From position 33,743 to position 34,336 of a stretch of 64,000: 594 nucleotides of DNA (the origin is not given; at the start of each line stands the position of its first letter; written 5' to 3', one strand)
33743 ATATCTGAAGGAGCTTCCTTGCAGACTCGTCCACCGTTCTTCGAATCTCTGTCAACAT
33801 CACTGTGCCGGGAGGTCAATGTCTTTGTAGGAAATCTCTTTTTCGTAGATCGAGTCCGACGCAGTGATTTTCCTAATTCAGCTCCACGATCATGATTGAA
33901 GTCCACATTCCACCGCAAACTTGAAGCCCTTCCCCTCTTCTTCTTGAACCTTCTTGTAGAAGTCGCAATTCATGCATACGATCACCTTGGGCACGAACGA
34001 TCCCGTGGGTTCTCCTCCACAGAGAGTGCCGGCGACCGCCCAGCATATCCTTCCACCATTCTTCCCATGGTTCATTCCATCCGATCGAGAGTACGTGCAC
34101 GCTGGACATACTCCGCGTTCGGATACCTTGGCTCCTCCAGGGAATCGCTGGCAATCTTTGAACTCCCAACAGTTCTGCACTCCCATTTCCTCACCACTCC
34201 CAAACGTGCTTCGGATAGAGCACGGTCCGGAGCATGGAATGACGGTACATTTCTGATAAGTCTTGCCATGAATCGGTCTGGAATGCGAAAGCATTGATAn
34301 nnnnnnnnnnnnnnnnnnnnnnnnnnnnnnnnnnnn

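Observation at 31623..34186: Co-oriented module: small Cys-rich CW-motif protein followed by two tandem alpha/alpha-toroid (QW-repeat) paralogs; candidate peptide-modification or metal/redox system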

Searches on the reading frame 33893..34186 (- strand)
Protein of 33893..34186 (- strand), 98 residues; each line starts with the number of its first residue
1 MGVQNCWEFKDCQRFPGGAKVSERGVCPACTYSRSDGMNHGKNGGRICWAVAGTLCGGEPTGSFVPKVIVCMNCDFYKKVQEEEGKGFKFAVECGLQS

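Call 3: search_protein_families(library=pfam, proteins=[window:33893-34186:-], max_evalue=1)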
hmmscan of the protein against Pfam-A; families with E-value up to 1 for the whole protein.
seq(98 aa): 2 families
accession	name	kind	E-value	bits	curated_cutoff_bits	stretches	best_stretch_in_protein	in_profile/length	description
PF01355.22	HIPIP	-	0.11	13.3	22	0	70-84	30-44/66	High potential iron-sulfur protein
PF25414.1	zf-C2H2_Z280C_D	-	0.32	11.2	22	1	69-77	5-13/39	Z280C/D-like C2H2 zinc finger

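Call 4: search_protein_families(library=ncbifam, proteins=[window:33893-34186:-], max_evalue=1)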
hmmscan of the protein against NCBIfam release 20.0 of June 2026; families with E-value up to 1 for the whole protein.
seq(98 aa): 1 family
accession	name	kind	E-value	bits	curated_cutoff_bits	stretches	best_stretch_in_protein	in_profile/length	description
NF045718.1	two_CW_domain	domain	1.3e-29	102.4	35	1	4-83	1-80/80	two-CW domain-containing protein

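Call 13: find_homologous_proteins(query=window:33893-34186:-)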
Query seq(98 aa) (98 aa): 557 proteins with E <= 0.001 among 558 candidates; the best 120 are listed.
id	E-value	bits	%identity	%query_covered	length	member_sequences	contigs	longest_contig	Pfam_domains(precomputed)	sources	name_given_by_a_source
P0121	6.1e-52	192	85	99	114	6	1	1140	-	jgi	-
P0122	3.0e-41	158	56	95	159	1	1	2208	-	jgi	jgi:hypothetical protein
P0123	1.5e-34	136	68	87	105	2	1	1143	-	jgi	-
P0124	1.4e-33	133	67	89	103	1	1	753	-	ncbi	-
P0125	3.7e-33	132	66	90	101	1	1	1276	-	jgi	jgi:hypothetical protein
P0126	4.4e-33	131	61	95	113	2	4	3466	-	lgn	-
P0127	5.3e-33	131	66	90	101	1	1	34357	-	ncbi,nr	ncbi:MAG: hypothetical protein HZA48_11940 [Planctomycetes bacterium]|nr:hypothetical protein [Planc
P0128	1.1e-32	130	64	92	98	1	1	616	-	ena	-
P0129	1.9e-32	129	67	84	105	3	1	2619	-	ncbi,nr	ncbi:MAG: hypothetical protein HY759_05645 [Nitrospirae bacterium]|nr:hypothetical protein [Nitrospi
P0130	2.4e-32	129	65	90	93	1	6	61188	-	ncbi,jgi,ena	-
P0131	3.2e-32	129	64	90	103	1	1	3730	-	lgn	-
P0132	4.2e-32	128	66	89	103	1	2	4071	-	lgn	-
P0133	7.1e-32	128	65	95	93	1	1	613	-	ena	-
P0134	9.0e-32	127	64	90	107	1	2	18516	-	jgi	jgi:hypothetical protein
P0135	1.1e-31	127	64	86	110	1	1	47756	-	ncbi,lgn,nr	ncbi:MAG: hypothetical protein HYU64_16680 [Armatimonadetes bacterium]|nr:hypothetical protein [Arma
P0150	1.1e-30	124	54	95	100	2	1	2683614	-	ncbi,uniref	ncbi:two-CW domain-containing protein [Methanosphaerula subterraneus]|uniref:two-CW domain-containin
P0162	2.2e-30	123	64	89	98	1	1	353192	-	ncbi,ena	-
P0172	3.9e-30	122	65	84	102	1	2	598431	-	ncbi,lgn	-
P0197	1.4e-29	120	59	94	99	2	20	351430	-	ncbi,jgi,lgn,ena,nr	ncbi:MAG: hypothetical protein A2204_07555 [Elusimicrobia bacterium RIFOXYA1_FULL_47_7]|nr:MAG: hypo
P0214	2.1e-29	120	60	92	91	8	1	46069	-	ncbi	ncbi:MAG: hypothetical protein WBA22_01065 [Candidatus Methanofastidiosia archaeon]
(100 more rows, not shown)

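Call 15: find_encoding_contigs(protein=P0150, flank=5000, max_places=3)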
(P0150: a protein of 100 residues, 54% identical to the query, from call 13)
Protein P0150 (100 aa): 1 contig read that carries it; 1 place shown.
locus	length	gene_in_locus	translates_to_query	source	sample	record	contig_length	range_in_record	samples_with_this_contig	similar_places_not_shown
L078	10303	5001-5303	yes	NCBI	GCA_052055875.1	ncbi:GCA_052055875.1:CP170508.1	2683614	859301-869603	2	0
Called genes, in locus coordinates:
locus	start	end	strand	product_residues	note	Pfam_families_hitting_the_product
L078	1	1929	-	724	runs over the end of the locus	PF00403:HMA, PF00122:E1-E2_ATPase, PF00702:Hydrolase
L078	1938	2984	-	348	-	PF00403:HMA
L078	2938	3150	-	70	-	PF00403:HMA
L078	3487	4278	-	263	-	PF12802:MarR_2 (faint), PF01047:MarR (faint), PF24033:DUF7342 (faint), PF12840:HTH_20, PF13412:HTH_24, PF24266:HTH_HVO_0163_N (weak)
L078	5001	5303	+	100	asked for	-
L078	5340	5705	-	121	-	PF00072:Response_reg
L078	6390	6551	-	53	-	-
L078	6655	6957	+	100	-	-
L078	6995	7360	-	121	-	PF00072:Response_reg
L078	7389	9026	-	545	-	PF00072:Response_reg, PF01590:GAF, PF13185:GAF_2, PF13492:GAF_3 (weak), PF02518:HATPase_c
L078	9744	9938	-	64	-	-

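Call 16: find_encoding_contigs(protein=P0197, flank=5000, max_places=4)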
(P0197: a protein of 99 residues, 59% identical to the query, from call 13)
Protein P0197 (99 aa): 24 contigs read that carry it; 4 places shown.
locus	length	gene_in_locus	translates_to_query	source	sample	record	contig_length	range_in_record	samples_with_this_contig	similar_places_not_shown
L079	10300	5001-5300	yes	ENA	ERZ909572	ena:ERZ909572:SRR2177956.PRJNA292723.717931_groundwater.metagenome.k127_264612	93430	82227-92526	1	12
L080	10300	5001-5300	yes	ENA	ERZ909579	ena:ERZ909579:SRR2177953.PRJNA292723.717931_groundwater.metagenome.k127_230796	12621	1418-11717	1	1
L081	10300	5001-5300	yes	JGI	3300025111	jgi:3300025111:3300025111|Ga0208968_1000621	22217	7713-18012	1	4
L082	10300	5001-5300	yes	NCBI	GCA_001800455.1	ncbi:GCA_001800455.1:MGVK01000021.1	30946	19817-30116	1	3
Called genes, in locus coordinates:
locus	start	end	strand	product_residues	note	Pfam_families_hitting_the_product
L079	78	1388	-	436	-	PF07690:MFS_1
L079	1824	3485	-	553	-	PF03485:Arg_tRNA_synt_N, PF00750:tRNA-synt_1d, PF00133:tRNA-synt_1 (faint), PF05746:DALR_1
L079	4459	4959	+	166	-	PF01584:CheW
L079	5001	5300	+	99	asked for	-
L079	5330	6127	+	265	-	PF12849:PBP_like_2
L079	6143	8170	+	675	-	PF00672:HAMP, PF00015:MCPsignal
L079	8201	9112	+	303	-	PF12974:Phosphonate-bd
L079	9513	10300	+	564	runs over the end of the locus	?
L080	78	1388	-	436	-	PF07690:MFS_1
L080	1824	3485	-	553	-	PF03485:Arg_tRNA_synt_N, PF00750:tRNA-synt_1d, PF00133:tRNA-synt_1 (faint), PF05746:DALR_1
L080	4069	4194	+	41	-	-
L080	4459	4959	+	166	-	PF01584:CheW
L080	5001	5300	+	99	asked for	-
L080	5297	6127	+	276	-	PF12849:PBP_like_2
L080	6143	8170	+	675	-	PF00672:HAMP, PF00015:MCPsignal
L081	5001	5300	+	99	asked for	-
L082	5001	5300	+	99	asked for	-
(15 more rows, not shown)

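Call 38: find_encoding_contigs(protein=P0162, flank=4000, max_places=2)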
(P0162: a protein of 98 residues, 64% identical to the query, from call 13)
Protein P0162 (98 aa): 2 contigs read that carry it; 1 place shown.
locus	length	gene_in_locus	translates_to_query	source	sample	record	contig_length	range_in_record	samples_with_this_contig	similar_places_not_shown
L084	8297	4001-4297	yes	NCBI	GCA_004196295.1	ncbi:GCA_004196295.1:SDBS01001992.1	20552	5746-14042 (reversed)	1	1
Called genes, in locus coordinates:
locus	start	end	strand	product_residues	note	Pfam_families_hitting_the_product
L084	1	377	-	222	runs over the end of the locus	PF01339:CheB_methylest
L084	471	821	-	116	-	PF00072:Response_reg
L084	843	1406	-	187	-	-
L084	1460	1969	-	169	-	PF01584:CheW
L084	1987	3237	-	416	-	-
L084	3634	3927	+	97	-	-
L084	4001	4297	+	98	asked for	-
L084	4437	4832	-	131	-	PF26248:DUF8059 (weak)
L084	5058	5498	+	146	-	-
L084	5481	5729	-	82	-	-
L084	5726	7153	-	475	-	PF27537:HoxH, PF00374:NiFeSe_Hases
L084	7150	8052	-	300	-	PF01058:Oxidored_q6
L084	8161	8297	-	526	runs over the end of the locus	PF13484:Fer4_16 (faint), PF12837:Fer4_6 (faint), PF13237:Fer4_10 (weak), PF14697:Fer4_21 (weak), PF12838:Fer4_7, PF13187:Fer4_9 (weak), PF00037:Fer4 (weak), PF02662:FlpD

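Call 39: find_encoding_contigs(protein=P0172, flank=4000, max_places=2)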
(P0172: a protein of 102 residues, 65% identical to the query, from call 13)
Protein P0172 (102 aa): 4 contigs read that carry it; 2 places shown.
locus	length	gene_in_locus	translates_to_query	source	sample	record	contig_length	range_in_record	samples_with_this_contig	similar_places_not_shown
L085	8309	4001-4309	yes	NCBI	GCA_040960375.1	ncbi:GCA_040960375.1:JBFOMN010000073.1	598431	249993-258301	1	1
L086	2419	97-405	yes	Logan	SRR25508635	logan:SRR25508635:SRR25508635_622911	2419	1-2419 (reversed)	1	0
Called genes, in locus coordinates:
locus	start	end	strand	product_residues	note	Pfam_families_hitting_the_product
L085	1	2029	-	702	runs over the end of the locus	PF00072:Response_reg, PF01627:Hpt (weak), PF00072:Response_reg, PF00990:GGDEF, PF22335:Cas10-Cmr2_palm2 (weak)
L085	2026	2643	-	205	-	PF20660:DUF6812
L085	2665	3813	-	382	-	PF00072:Response_reg, PF01656:CbiA (weak), PF10609:ParA (weak), PF13614:AAA_31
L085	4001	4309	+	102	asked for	-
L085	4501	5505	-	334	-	PF00211:Guanylate_cyc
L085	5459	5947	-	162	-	PF01750:HycI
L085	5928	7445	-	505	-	PF00374:NiFeSe_Hases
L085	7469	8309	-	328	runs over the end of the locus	PF01058:Oxidored_q6, PF14720:NiFe_hyd_SSU_C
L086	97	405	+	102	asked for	-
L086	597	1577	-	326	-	PF00211:Guanylate_cyc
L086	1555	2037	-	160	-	PF01750:HycI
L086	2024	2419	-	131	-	?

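Call 40: find_encoding_contigs(protein=P0214, flank=4000, max_places=2)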
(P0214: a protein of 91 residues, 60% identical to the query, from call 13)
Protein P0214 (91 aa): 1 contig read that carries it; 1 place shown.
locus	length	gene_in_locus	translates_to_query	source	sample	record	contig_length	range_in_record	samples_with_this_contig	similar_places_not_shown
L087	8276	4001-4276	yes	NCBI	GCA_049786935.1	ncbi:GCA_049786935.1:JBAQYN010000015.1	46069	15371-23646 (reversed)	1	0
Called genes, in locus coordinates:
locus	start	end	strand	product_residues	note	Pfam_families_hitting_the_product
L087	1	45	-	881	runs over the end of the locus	PF00690:Cation_ATPase_N, PF00122:E1-E2_ATPase, PF00702:Hydrolase, PF13246:Cation_ATPase, PF00689:Cation_ATPase_C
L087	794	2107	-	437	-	PF04055:Radical_SAM, PF13353:Fer4_12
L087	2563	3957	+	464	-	PF01554:MatE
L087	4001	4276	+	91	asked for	-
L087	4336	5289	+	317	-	PF07475:Hpr_kinase_C (weak)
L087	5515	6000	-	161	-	PF00702:Hydrolase (faint), PF12689:Acid_PPase, PF13419:HAD_2 (weak)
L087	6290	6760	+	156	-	-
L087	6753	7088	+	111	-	-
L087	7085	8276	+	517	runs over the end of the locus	-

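Call 48: find_related_loci(query=A2, collection=metagenome_contigs, flank=6000)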
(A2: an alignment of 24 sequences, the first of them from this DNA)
Query A2 (98 aa) in metagenome_contigs; peptide patterns used: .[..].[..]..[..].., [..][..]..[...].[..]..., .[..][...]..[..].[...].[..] (x = any residue, [..] = any of these).
600 stretches matched a pattern (row limit reached: there are more); 520 encode a relative of the query (tblastn E <= 1e-3); the best 80 are kept; 80 distinct loci.
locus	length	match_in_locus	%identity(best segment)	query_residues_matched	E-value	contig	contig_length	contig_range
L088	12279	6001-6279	58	1-93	3e-36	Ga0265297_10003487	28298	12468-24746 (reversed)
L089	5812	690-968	55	1-93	9e-35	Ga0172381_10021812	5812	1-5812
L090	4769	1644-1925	60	5-98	2e-34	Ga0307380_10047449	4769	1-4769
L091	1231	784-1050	64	4-92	1e-34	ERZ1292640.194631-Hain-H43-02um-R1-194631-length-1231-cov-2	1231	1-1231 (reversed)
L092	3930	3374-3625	65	4-87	2e-33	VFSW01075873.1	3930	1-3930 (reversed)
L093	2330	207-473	61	5-93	3e-33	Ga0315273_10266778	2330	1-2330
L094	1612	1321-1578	60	5-90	2e-33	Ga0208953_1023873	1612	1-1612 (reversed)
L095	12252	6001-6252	61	1-84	5e-33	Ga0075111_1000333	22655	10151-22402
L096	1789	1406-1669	59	3-90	8e-33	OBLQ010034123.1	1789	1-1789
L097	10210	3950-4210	53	3-90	7e-33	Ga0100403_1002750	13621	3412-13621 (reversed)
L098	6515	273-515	62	5-85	1e-32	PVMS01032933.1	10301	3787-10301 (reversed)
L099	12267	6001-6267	57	1-89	1e-32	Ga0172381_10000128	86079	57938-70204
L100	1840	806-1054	65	4-85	1e-32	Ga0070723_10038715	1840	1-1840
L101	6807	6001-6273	56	1-91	5e-32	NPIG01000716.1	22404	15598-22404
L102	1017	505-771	55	1-89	2e-33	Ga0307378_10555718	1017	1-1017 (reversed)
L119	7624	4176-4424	59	2-84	2e-31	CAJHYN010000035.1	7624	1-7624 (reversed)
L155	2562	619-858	54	5-84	7e-30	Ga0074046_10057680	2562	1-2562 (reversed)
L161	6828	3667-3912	61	4-85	1e-29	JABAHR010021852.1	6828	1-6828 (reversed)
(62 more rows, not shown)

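Call 51: search_protein_families(library=pfam, proteins=[L098:207-1883:+, L119:2205-4463:+, L092:1614-2846:-, L155:502-1722:+, L097:3902-5041:+, L090:2063-3223:+, L090:2192-3283:-, L161:3640-5280:+], max_evalue=0.001)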
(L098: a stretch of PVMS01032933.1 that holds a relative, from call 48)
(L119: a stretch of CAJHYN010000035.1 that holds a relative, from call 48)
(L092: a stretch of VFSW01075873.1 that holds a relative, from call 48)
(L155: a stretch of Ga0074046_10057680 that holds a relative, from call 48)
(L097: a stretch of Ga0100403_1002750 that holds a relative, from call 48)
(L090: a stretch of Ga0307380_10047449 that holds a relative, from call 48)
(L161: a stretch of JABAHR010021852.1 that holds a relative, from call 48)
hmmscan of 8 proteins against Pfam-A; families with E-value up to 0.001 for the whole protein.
L098:207-1883:+ (559 aa): 6 families
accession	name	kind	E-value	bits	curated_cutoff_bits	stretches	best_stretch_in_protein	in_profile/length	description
PF00069.31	Pkinase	-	3.1e-56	191.1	31.7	1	248-488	4-253/263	Protein kinase domain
PF07714.23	PK_Tyr_Ser-Thr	-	1e-40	140.1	23.1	1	249-487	5-249/258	Protein tyrosine and serine/threonine kinase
PF00027.35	cNMP_binding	-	9.5e-14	51.6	27.5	1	130-214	2-87/89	Cyclic nucleotide-binding domain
PF03109.22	ABC1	-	9.4e-10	38.5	22.9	1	259-395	83-219/244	ABC1 atypical kinase-like domain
PF06293.20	Kdo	-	8.3e-05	22.6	21.3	1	312-386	87-165/207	Lipopolysaccharide kinase (Kdo/WaaP) family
PF01636.29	APH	-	0.00021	21.6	23.2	0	331-391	148-198/239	Phosphotransferase enzyme family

L119:2205-4463:+ (753 aa): 4 families
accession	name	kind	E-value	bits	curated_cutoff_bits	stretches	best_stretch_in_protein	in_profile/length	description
PF00015.26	MCPsignal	-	2e-48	165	34.6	1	419-603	1-171/172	Methyl-accepting chemotaxis protein (MCP) signalling domain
PF00672.30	HAMP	-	6.5e-13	49.2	25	1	228-274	5-51/53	HAMP domain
PF13682.11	CZB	-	3.3e-12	47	29.4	1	83-147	1-64/64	Chemoreceptor zinc-binding domain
PF06103.16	DUF948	-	0.00064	20.3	37.2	0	343-408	19-84/89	Bacterial protein of unknown function (DUF948)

L092:1614-2846:- (411 aa): 2 families
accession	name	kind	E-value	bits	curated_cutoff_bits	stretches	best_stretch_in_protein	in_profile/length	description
PF02518.31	HATPase_c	-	1.6e-23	83.7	26.4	1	290-399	5-110/111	Histidine kinase-, DNA gyrase B-, and HSP90-like ATPase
PF00512.31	HisKA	-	1.6e-05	25.3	26.9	0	143-181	2-45/66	His Kinase A (phospho-acceptor) domain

L155:502-1722:+ (407 aa): 2 families
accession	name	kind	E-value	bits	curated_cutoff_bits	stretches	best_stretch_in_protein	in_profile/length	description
PF00582.32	Usp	-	4.7e-12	47.1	24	1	262-406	3-140/141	Universal stress protein family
PF13493.11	DUF4118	-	4.8e-05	23.5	28.4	1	143-237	4-96/107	Domain of unknown function (DUF4118)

L097:3902-5041:+ (380 aa): 2 families
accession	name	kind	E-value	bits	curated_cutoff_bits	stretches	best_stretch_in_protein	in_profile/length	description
PF13188.13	PAS_8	-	3.7e-05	23.9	21.8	1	131-184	3-55/65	PAS domain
PF13426.13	PAS_9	-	4.2e-05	24.2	27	1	144-240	6-103/103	PAS domain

L090:2063-3223:+ (387 aa): 1 family
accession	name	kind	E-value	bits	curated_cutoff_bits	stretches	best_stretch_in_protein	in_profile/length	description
PF00248.27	Aldo_ket_red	-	1.1e-57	195.8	24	1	13-297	1-288/291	Aldo/keto reductase family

L090:2192-3283:- (364 aa): 0 families

L161:3640-5280:+ (547 aa): 8 families
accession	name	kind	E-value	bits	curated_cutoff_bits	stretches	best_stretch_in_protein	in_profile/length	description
PF00069.31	Pkinase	-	3.2e-54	184.5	31.7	1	234-443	2-212/263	Protein kinase domain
PF07714.23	PK_Tyr_Ser-Thr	-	8.4e-38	130.6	23.1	1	237-471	5-249/258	Protein tyrosine and serine/threonine kinase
PF00027.35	cNMP_binding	-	9.5e-15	54.8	27.5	1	118-201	2-86/89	Cyclic nucleotide-binding domain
PF03109.22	ABC1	-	1.1e-10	41.5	22.9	1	253-383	89-219/244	ABC1 atypical kinase-like domain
PF24243.1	Phage_tail_C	-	9.8e-07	28.5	23.7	1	188-212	2-26/26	Phage tail tip domain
PF01636.29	APH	-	7.9e-06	26.2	23.2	1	337-380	154-199/239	Phosphotransferase enzyme family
PF17667.7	Pkinase_fungal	-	2.5e-05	23.6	24.1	1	342-408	297-373/387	Fungal protein kinase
PF01163.29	RIO1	-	0.00088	19.4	22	0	306-379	81-152/187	RIO domain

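Call 56: search_protein_families(library=padloc, proteins=[window:33893-34186:-], max_evalue=0.1)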
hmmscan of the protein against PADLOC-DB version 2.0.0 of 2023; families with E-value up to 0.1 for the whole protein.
seq(98 aa): 0 families

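Call 64: predict_structure(alignment_id=A5)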
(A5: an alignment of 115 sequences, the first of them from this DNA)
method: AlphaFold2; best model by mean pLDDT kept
length: 98 residues; sequences in the alignment: 115
mean_pLDDT: 81.6   pTM: 0.73
mean pLDDT of the five models: 81.6, 79.3, 78.9, 78.9, 78.1
residues with pLDDT >= 90: 40; 70-90: 35; 50-70: 20; < 50: 3
segments of 3 or more residues with pLDDT < 50: none
pLDDT, mean of each block of 10 residues (from residue 1): 87 89 88 91 90 62 63 88 91 64
secondary structure, 60 per line:
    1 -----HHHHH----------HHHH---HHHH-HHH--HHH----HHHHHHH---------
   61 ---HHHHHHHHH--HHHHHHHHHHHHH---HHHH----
elements in order: H6-10 H21-24 H28-31 H45-51 H64-72 H75-87 H91-94

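Call 66: search_solved_structures(query=A5, max_evalue=10)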
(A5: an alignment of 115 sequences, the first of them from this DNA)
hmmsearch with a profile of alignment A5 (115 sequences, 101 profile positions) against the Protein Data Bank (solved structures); distinct sequences matched with E-value up to 10: 1.
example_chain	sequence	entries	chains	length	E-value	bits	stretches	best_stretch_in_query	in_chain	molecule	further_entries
9m4f_9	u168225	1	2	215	1.9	11.8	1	7-61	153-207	light-harvesting protein XLH9/13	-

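Call 75: list_cluster_members(proteins=[window:33893-34186:-, P0121, P0122])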
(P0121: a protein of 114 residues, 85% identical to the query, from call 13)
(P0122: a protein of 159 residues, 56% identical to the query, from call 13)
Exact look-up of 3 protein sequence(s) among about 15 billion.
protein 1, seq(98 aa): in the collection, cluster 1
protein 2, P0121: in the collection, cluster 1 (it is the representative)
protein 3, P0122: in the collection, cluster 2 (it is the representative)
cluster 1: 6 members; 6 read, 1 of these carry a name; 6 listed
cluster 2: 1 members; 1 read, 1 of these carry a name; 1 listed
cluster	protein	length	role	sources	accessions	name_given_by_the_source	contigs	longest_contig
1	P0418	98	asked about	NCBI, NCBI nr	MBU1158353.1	MAG: hypothetical protein KKE24_03335 [Candidatus Thermoplasmatota archaeon] | hypothetical protein [Candidatus Thermoplasmatota archaeon]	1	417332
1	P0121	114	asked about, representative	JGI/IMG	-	-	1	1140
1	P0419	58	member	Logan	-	-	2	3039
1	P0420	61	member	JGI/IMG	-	-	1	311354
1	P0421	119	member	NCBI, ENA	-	-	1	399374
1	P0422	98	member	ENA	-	-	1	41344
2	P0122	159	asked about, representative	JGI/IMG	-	hypothetical protein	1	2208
